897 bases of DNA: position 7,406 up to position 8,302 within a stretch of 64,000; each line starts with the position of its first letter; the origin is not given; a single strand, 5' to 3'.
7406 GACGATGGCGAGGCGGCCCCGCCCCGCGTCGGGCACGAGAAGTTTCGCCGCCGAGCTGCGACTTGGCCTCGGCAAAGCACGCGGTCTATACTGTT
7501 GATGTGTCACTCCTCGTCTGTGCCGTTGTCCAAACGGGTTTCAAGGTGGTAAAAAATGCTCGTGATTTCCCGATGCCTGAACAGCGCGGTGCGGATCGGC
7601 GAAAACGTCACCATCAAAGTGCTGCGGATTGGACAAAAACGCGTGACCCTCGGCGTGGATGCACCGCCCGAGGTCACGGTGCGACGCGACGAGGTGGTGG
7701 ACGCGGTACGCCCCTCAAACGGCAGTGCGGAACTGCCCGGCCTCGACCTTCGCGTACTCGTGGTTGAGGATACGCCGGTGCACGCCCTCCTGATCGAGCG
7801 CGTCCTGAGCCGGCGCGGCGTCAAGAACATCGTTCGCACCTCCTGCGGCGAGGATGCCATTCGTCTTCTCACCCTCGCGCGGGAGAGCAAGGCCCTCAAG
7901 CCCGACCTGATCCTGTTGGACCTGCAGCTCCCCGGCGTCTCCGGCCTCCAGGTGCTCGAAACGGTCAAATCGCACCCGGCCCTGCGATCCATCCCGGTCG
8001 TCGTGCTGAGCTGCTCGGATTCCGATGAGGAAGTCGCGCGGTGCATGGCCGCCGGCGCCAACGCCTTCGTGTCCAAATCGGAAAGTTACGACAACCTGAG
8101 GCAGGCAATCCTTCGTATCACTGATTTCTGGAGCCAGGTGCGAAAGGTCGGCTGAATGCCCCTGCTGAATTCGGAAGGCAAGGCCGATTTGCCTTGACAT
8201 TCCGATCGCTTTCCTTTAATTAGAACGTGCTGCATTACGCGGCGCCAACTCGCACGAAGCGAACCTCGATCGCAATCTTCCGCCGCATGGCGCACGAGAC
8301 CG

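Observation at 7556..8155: CsrA RNA-binding domain fused to a phospho-receiver domain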

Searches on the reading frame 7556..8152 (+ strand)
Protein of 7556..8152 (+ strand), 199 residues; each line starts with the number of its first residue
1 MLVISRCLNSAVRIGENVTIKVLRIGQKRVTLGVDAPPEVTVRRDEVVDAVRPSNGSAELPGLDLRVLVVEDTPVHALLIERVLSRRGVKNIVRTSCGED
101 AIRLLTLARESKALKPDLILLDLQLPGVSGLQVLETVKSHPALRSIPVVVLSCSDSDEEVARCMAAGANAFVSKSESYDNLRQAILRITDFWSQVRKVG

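Call 3: search_protein_families(library=pfam, proteins=[window:7556-8152:+], max_evalue=1)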
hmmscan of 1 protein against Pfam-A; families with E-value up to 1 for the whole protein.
window:7556-8152:+ (199 aa): 3 families
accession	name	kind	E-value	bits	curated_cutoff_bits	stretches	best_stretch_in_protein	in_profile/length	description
PF00072.30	Response_reg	-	4.3e-22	78.8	30.2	1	67-185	1-110/111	Response regulator receiver domain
PF02599.21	CsrA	-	5.7e-15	55.5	27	1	1-51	1-51/53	Global regulator protein family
PF00408.26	PGM_PMM_IV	-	0.83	10.2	23.1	0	82-114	27-58/68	Phosphoglucomutase/phosphomannomutase, C-terminal domain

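Call 4: search_protein_families(library=ncbifam, proteins=[window:7556-8152:+], max_evalue=1)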
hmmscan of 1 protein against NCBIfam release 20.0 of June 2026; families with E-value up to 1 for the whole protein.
window:7556-8152:+ (199 aa): 100 families (the best 25 are shown)
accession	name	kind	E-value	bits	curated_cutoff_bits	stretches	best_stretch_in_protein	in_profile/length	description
NF041866.1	EpsW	equivalog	7.7e-20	70.8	200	1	66-183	7-119/131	exopolysaccharide biosynthesis response regulator EpsW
TIGR02154.1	PhoB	equivalog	2.7e-16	59.6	296.2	1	66-182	4-113/226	phosphate regulon transcriptional regulator PhoB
NF007419.0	PRK09958.1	equivalog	4.4e-14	52.6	251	1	68-185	4-113/204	acid-sensing system DNA-binding response regulator EvgA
NF007135.0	PRK09581.1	equivalog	5.7e-14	51.8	474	1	66-175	4-106/457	PleD family two-component system response regulator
NF002469.0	PRK01712.1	equivalog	1.3e-13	50.8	73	1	1-55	1-55/65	carbon storage regulator CsrA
TIGR00202.1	csrA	equivalog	1.4e-13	50.8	70.1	1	1-57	1-57/69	carbon storage regulator CsrA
NF007935.0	PRK10651.1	equivalog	1.6e-13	50.4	250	1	66-185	8-120/216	two-component system response regulator NarL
NF007969.0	PRK10693.1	equivalog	2e-13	50.1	329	1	65-187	8-122/337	two-component system response regulator RssB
NF045991.1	RespRegCtrARhodob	equivalog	4.3e-13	49.5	350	1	65-187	1-117/224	response regulator transcription factor CtrA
NF041946.1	LuxO_transreg_Vib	equivalog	1.4e-12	47.1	800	1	69-185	1-108/463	quorum-sensing sigma-54 dependent transcriptional regulator LuxO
NF008318.0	PRK11107.1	equivalog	2.7e-12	45.6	890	1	60-189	663-785/920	two-component sensor histidine kinase BarA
NF007546.0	PRK10161.1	equivalog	3.1e-12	46.6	471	1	66-183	4-114/229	phosphate response regulator transcription factor PhoB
NF040689.1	MtrAB_MtrA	equivalog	8.7e-12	44.8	300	1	67-178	1-102/219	MtrAB system response regulator MtrA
NF011896.0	PRK15369.1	equivalog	1.4e-11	44.4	242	1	65-185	4-117/211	two component system response regulator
NF007018.1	PRK09483.1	equivalog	1.4e-11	44.4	280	1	66-188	3-118/217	UvrY/SirA/GacA family response regulator transcription factor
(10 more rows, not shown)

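Call 5: find_homologous_proteins(query=window:7556-8152:+, max_evalue=0.00001)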
Query window:7556-8152:+ (199 aa): 726 proteins with E <= 0.00001 among 2105 candidates; the best 120 are listed.
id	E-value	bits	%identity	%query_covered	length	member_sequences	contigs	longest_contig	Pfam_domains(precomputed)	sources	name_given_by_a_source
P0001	2.7e-116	404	96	100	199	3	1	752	PF00072.31,PF02599.22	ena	-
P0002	5.0e-98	344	83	100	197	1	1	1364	PF00072.31,PF02599.22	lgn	-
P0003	1.1e-97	343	84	100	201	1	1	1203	PF00072.31,PF02599.22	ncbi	-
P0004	1.9e-97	342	83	100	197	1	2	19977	PF00072.31,PF02599.22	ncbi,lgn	-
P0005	5.4e-93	328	81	100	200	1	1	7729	PF00072.31,PF02599.22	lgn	-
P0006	5.8e-92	324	79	100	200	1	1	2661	PF00072.31,PF02599.22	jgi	jgi:chemotaxis family two-component system response regulator Rcp1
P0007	2.8e-91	322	77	100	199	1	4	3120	PF00072.31,PF02599.22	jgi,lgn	jgi:chemotaxis family two-component system response regulator Rcp1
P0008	4.1e-91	322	77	100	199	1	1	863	PF00072.31,PF02599.22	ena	-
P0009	5.6e-91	321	78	100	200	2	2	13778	PF00072.31,PF02599.22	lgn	-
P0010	1.2e-90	320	79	100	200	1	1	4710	PF00072.31,PF02599.22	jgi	jgi:two-component system, chemotaxis family, response regulator Rcp1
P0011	2.4e-89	316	76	100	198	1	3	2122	PF00072.31,PF02599.22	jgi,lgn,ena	-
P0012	6.4e-89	315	77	100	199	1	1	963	PF00072.31,PF02599.22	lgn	-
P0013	9.2e-89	314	75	100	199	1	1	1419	PF00072.31,PF02599.22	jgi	jgi:carbon storage regulator CsrA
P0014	4.1e-88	312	75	100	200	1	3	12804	PF00072.31,PF02599.22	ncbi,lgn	-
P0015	6.9e-87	308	71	99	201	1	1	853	PF00072.31,PF02599.22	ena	-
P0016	1.6e-84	300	75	98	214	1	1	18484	PF00072.31,PF02599.22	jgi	jgi:carbon storage regulator CsrA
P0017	1.4e-83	297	72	100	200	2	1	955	PF00072.31,PF02599.22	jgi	jgi:carbon storage regulator CsrA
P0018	8.6e-82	291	73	98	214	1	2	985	PF00072.31,PF02599.22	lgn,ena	-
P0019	1.3e-81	291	71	100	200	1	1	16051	PF00072.31,PF02599.22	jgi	jgi:carbon storage regulator CsrA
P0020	4.2e-81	289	70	98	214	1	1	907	PF00072.31,PF02599.22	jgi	-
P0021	1.5e-80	287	69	100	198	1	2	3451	PF00072.31,PF02599.22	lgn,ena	-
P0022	1.8e-79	284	69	100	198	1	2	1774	PF00072.31,PF02599.22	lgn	-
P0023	3.4e-78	280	69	99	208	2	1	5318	PF00072.31,PF02599.22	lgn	-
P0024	1.3e-77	278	66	99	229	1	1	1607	PF00072.31,PF02599.22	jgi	jgi:carbon storage regulator CsrA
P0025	3.0e-77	276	66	100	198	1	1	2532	PF00072.31,PF02599.22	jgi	jgi:carbon storage regulator CsrA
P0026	8.3e-75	269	66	97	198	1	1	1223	PF00072.31,PF02599.22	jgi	jgi:carbon storage regulator CsrA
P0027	8.4e-74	265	65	97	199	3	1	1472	PF00072.31,PF02599.22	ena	-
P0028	1.3e-73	265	65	97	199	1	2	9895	PF00072.31,PF02599.22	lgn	-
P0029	2.1e-73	264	65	97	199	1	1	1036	PF00072.31,PF02599.22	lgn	-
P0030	2.6e-70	254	63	96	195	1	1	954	PF00072.31,PF02599.22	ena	-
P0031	2.4e-69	251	65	100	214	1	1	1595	PF00072.31,PF02599.22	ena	-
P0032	4.8e-66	240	58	98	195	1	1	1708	PF00072.31,PF02599.22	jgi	jgi:two-component system response regulator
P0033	1.4e-65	238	86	67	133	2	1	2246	PF00072.31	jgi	jgi:CheY-like chemotaxis protein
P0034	7.0e-65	236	59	100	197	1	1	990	PF00072.31,PF02599.22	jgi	jgi:two-component system, chemotaxis family, response regulator Rcp1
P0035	5.5e-62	227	59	97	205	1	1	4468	PF00072.31,PF02599.22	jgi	jgi:carbon storage regulator CsrA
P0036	2.9e-56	208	55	97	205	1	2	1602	PF00072.31,PF02599.22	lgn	-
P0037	3.4e-55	205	54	98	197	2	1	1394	PF00072.31,PF02599.22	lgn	-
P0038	5.5e-54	201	53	100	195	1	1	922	PF00072.31,PF02599.22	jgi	jgi:carbon storage regulator CsrA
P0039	9.6e-50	187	50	97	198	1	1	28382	PF00072.31,PF02599.22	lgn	-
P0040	2.5e-47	179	48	99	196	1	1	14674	PF00072.31,PF02599.22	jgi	jgi:carbon storage regulator CsrA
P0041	2.8e-47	179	62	65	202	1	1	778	PF00072.31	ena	-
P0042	4.8e-47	178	60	71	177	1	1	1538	PF00072.31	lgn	-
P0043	7.5e-45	171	44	100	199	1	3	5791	PF00072.31,PF02599.22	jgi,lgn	jgi:carbon storage regulator CsrA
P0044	2.7e-44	169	43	99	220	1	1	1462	PF00072.31,PF02599.22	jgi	jgi:two-component system, chemotaxis family, response regulator Rcp1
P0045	4.5e-44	168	48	100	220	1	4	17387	PF00072.31,PF02599.22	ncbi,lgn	-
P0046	5.5e-44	168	50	100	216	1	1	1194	PF00072.31,PF02599.22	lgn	-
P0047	9.5e-43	164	45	100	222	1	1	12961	PF00072.31,PF02599.22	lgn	-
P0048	3.0e-40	156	39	99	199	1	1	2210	PF00072.31,PF02599.22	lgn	-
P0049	3.6e-40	156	56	66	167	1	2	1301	PF00072.31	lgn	-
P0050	5.3e-40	155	57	64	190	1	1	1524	PF00072.31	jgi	jgi:CheY-like chemotaxis protein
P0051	2.0e-39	153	57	63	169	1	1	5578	PF00072.31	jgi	jgi:CheY-like chemotaxis protein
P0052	3.2e-38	149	41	99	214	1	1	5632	PF00072.31,PF02599.22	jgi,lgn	-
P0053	1.0e-37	148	65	54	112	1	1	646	PF00072.31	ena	-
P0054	1.5e-36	144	41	99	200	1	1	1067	PF00072.31,PF02599.22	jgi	jgi:CheY-like chemotaxis protein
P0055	7.5e-35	138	39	99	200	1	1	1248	PF00072.31,PF02599.22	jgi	jgi:CheY-like chemotaxis protein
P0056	4.7e-34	136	40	99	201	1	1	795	PF00072.31,PF02599.22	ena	-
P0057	8.0e-34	135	43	96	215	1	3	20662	PF00072.31,PF02599.22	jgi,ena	-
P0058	8.6e-34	135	41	97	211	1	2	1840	PF00072.31,PF02599.22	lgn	-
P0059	3.0e-33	133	41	97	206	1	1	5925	PF00072.31,PF02599.22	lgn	-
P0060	6.5e-33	132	42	97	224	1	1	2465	PF00072.31,PF02599.22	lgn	-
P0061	3.8e-30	123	41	87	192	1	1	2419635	PF00072.31,PF02599.22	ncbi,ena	-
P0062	8.0e-30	122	41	97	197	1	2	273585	PF00072.31,PF02599.22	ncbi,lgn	ncbi:MAG: response regulator [Phycisphaerales bacterium]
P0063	1.2e-25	108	45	81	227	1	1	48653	PF00072.31,PF02599.22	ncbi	-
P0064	1.6e-22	98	63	45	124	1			PF02599.22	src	-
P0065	1.7e-21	95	40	64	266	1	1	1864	PF00072.31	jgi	jgi:two-component system response regulator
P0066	4.4e-21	93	43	63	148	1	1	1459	PF00072.31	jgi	jgi:two-component system, chemotaxis family, response regulator Rcp1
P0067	7.0e-21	93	46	66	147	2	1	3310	PF00072.31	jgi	jgi:CheY-like chemotaxis protein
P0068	1.1e-20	92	39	66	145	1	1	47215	PF00072.31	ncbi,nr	ncbi:MAG: response regulator [Phycisphaeraceae bacterium]|nr:response regulator [Phycisphaeraceae ba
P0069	2.2e-20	91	42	69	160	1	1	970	PF00072.31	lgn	-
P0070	4.5e-20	90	41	71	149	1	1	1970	PF00072.31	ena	-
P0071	2.8e-19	88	42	65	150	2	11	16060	PF00072.31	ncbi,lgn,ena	-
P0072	3.3e-19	87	40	64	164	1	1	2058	PF00072.31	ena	-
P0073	5.4e-19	87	35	59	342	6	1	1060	PF02518.32,PF00072.31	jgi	jgi:CheY-like chemotaxis protein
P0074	5.9e-19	87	38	69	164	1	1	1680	PF00072.31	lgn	-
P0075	7.4e-19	86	41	63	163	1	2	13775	PF00072.31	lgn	-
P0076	8.7e-19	86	40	67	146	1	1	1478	PF00072.31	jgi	-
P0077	1.4e-18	85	38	48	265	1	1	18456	PF00072.31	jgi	-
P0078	1.4e-18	85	43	71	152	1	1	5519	PF00072.31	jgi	jgi:chemotaxis family two-component system response regulator Rcp1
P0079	1.5e-18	85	43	67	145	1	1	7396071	PF00072.31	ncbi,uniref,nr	ncbi:response regulator [Thermomonospora umbrina]|uniref:Response regulator receiver domain-containi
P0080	1.5e-18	85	41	65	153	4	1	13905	PF00072.31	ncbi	-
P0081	1.7e-18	85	42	64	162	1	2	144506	PF00072.31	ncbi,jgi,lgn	jgi:CheY-like chemotaxis protein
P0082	2.1e-18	85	39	72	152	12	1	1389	PF00072.31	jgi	jgi:CheY-like chemotaxis protein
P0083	2.3e-18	85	38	61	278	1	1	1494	PF23198.2,PF00072.31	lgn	-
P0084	2.3e-18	85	40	66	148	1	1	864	PF00072.31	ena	-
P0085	2.5e-18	84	41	67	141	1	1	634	PF00072.31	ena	-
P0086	2.8e-18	84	39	54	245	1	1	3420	PF00072.31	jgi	jgi:CheY-like chemotaxis protein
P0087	2.8e-18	84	38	70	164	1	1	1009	PF00072.31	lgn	-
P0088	3.1e-18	84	38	73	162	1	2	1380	PF00072.31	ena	-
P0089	3.5e-18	84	38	67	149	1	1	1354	PF00072.31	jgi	-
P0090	3.5e-18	84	38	73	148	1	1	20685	PF00072.31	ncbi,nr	ncbi:MAG TPA: response regulator [Longimicrobium sp.]|nr:response regulator [Longimicrobium sp.]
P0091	3.6e-18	84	42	66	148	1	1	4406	PF00072.31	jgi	jgi:CheY-like chemotaxis protein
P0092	3.8e-18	84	38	69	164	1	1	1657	PF00072.31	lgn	-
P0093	3.9e-18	84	40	71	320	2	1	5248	PF00072.31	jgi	jgi:CheY-like chemotaxis protein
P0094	4.2e-18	84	36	57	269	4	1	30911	PF23198.2,PF00072.31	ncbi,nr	ncbi:MAG: response regulator [Caldimonas manganoxidans]|nr:response regulator [Caldimonas manganoxid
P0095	4.4e-18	84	38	67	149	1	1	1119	PF00072.31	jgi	-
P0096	4.4e-18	84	36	58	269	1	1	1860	PF00072.31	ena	-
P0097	4.5e-18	84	31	60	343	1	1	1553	PF02518.32,PF00072.31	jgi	jgi:CheY-like chemotaxis protein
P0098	4.6e-18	84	37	72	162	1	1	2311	PF00072.31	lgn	-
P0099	4.9e-18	84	38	67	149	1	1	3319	PF00072.31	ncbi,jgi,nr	ncbi:MAG: response regulator [Spirochaetales bacterium]|nr:MAG: response regulator [Spirochaetales b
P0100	5.3e-18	83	40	69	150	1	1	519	PF00072.31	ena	-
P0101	5.8e-18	83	42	63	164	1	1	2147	PF00072.31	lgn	-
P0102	5.9e-18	83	40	64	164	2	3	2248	PF00072.31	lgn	-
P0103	6.4e-18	83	41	65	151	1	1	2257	PF00072.31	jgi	jgi:CheY-like chemotaxis protein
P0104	6.6e-18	83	38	65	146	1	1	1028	PF00072.31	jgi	jgi:CheY-like chemotaxis protein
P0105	6.7e-18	83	40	64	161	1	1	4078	PF00072.31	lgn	-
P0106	6.7e-18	83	42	67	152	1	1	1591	PF00072.31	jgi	jgi:CheY-like chemotaxis protein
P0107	6.9e-18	83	41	67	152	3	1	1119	PF00072.31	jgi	-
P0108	7.6e-18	83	38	67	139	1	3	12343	PF00072.31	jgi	jgi:two-component system, chemotaxis family, response regulator Rcp1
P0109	8.8e-18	83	40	65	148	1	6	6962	PF00072.31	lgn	-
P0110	9.6e-18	83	41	67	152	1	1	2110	PF00072.31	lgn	-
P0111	1.0e-17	83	41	45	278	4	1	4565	PF00072.31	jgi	-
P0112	1.1e-17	82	38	67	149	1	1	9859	PF00072.31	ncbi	-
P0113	1.1e-17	82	39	55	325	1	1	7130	PF00072.31,PF02310.25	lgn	-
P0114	1.1e-17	82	39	67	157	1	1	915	PF00072.31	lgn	-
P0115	1.2e-17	82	38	67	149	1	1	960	PF00072.31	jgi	-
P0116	1.2e-17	82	38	67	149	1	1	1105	PF00072.31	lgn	-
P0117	1.3e-17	82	39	66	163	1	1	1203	PF00072.31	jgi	jgi:CheY-like chemotaxis protein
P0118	1.3e-17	82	40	65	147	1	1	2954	PF00072.31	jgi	jgi:CheY-like chemotaxis protein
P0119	1.3e-17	82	40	64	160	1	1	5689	PF00072.31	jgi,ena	-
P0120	1.3e-17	82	39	64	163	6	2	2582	PF00072.31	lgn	-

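Call 15: find_encoding_contigs(protein=window:7556-8152:+, flank=10000, max_places=4)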
Protein window:7556-8152:+ (199 aa): 3 contigs read that carry it; 3 places shown.
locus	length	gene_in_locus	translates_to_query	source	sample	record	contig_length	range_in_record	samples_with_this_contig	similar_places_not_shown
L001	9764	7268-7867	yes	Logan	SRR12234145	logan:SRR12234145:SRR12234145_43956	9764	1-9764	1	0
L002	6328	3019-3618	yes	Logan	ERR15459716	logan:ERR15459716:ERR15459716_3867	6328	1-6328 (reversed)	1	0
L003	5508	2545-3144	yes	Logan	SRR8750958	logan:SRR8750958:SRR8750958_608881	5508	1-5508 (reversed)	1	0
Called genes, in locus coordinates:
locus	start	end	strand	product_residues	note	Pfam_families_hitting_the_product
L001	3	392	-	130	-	?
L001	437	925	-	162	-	PF01957:NfeD (weak)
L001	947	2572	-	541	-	PF01972:SDH_protease (faint), PF25145:NfeD1b_N, PF24961:NfeD_membrane, PF01957:NfeD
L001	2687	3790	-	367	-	PF00534:Glycos_transf_1, PF13692:Glyco_trans_1_4, PF13524:Glyco_trans_1_2 (weak)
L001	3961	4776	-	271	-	-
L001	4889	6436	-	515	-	-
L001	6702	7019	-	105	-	-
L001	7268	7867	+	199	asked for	PF02599:CsrA, PF00072:Response_reg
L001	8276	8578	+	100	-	PF02922:CBM_48, PF16760:CBM53 (faint), PF16561:AMPK1_CBM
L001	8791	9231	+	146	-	PF00731:AIRC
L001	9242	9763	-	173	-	?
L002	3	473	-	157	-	?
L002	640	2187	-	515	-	-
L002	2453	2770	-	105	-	-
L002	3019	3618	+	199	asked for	PF02599:CsrA, PF00072:Response_reg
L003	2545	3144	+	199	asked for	PF02599:CsrA, PF00072:Response_reg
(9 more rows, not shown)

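Call 16: find_encoding_contigs(protein=P0062, flank=10000, max_places=3)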
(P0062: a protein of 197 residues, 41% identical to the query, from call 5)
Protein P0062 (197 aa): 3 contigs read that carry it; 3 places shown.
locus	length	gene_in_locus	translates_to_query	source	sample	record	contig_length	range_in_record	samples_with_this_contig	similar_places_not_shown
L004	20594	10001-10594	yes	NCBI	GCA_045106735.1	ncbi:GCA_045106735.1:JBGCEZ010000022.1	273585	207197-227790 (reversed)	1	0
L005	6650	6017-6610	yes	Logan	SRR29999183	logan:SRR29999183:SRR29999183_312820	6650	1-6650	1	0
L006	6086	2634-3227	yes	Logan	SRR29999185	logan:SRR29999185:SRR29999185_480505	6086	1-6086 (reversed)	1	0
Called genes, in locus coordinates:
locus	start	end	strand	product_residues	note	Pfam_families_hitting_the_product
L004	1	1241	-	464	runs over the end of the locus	PF05697:Trigger_N, PF05698:Trigger_C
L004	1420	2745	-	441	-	PF02844:GARS_N, PF01071:GARS_A, PF02786:CPSase_L_D2 (weak), PF02843:GARS_C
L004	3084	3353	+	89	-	-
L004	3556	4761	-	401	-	PF00438:S-AdoMet_synt_N, PF02772:S-AdoMet_synt_M, PF02773:S-AdoMet_synt_C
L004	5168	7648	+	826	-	PF00082:Peptidase_S8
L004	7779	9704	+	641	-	PF08448:PAS_4 (faint), PF08447:PAS_3 (weak), PF00512:HisKA, PF02518:HATPase_c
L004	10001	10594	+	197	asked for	PF02599:CsrA, PF00072:Response_reg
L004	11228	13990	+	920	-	PF14312:FG-GAP_2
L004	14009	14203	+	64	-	-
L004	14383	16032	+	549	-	PF07719:TPR_2 (faint), PF13428:TPR_14 (faint), PF13432:TPR_16 (weak), PF14559:TPR_19 (weak), PF00685:Sulfotransfer_1, PF13469:Sulfotransfer_3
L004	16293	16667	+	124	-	PF01588:tRNA_bind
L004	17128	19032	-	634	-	-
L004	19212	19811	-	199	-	PF00163:Ribosomal_S4, PF01479:S4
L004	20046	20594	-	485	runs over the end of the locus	PF13727:CoA_binding_3, PF02397:Bac_transf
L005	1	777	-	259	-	?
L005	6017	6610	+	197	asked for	PF02599:CsrA, PF00072:Response_reg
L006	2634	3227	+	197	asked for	PF02599:CsrA, PF00072:Response_reg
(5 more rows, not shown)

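Call 18: find_encoding_contigs(protein=P0061, flank=10000, max_places=2)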
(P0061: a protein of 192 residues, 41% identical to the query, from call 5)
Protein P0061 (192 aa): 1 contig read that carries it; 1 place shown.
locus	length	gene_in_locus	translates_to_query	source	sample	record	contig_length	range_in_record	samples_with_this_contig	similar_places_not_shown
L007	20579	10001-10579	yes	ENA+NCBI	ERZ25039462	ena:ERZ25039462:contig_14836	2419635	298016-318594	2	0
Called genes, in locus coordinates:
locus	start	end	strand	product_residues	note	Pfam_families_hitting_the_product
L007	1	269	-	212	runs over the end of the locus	-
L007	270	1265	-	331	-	PF02630:SCO1-SenC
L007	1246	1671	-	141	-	-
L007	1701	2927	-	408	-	-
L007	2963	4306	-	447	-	PF11821:ActD, PF00034:Cytochrom_C (weak), PF13442:Cytochrome_CBB3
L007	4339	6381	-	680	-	PF03916:NrfD (weak)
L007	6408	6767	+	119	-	-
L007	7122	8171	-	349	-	-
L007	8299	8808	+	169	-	-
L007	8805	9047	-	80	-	PF14522:Cytochrome_C7 (weak), PF14537:Cytochrom_c3_2 (weak)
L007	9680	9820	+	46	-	-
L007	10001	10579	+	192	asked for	PF02599:CsrA, PF00072:Response_reg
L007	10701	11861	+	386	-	PF00155:Aminotran_1_2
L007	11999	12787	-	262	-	-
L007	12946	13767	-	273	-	PF04337:DUF480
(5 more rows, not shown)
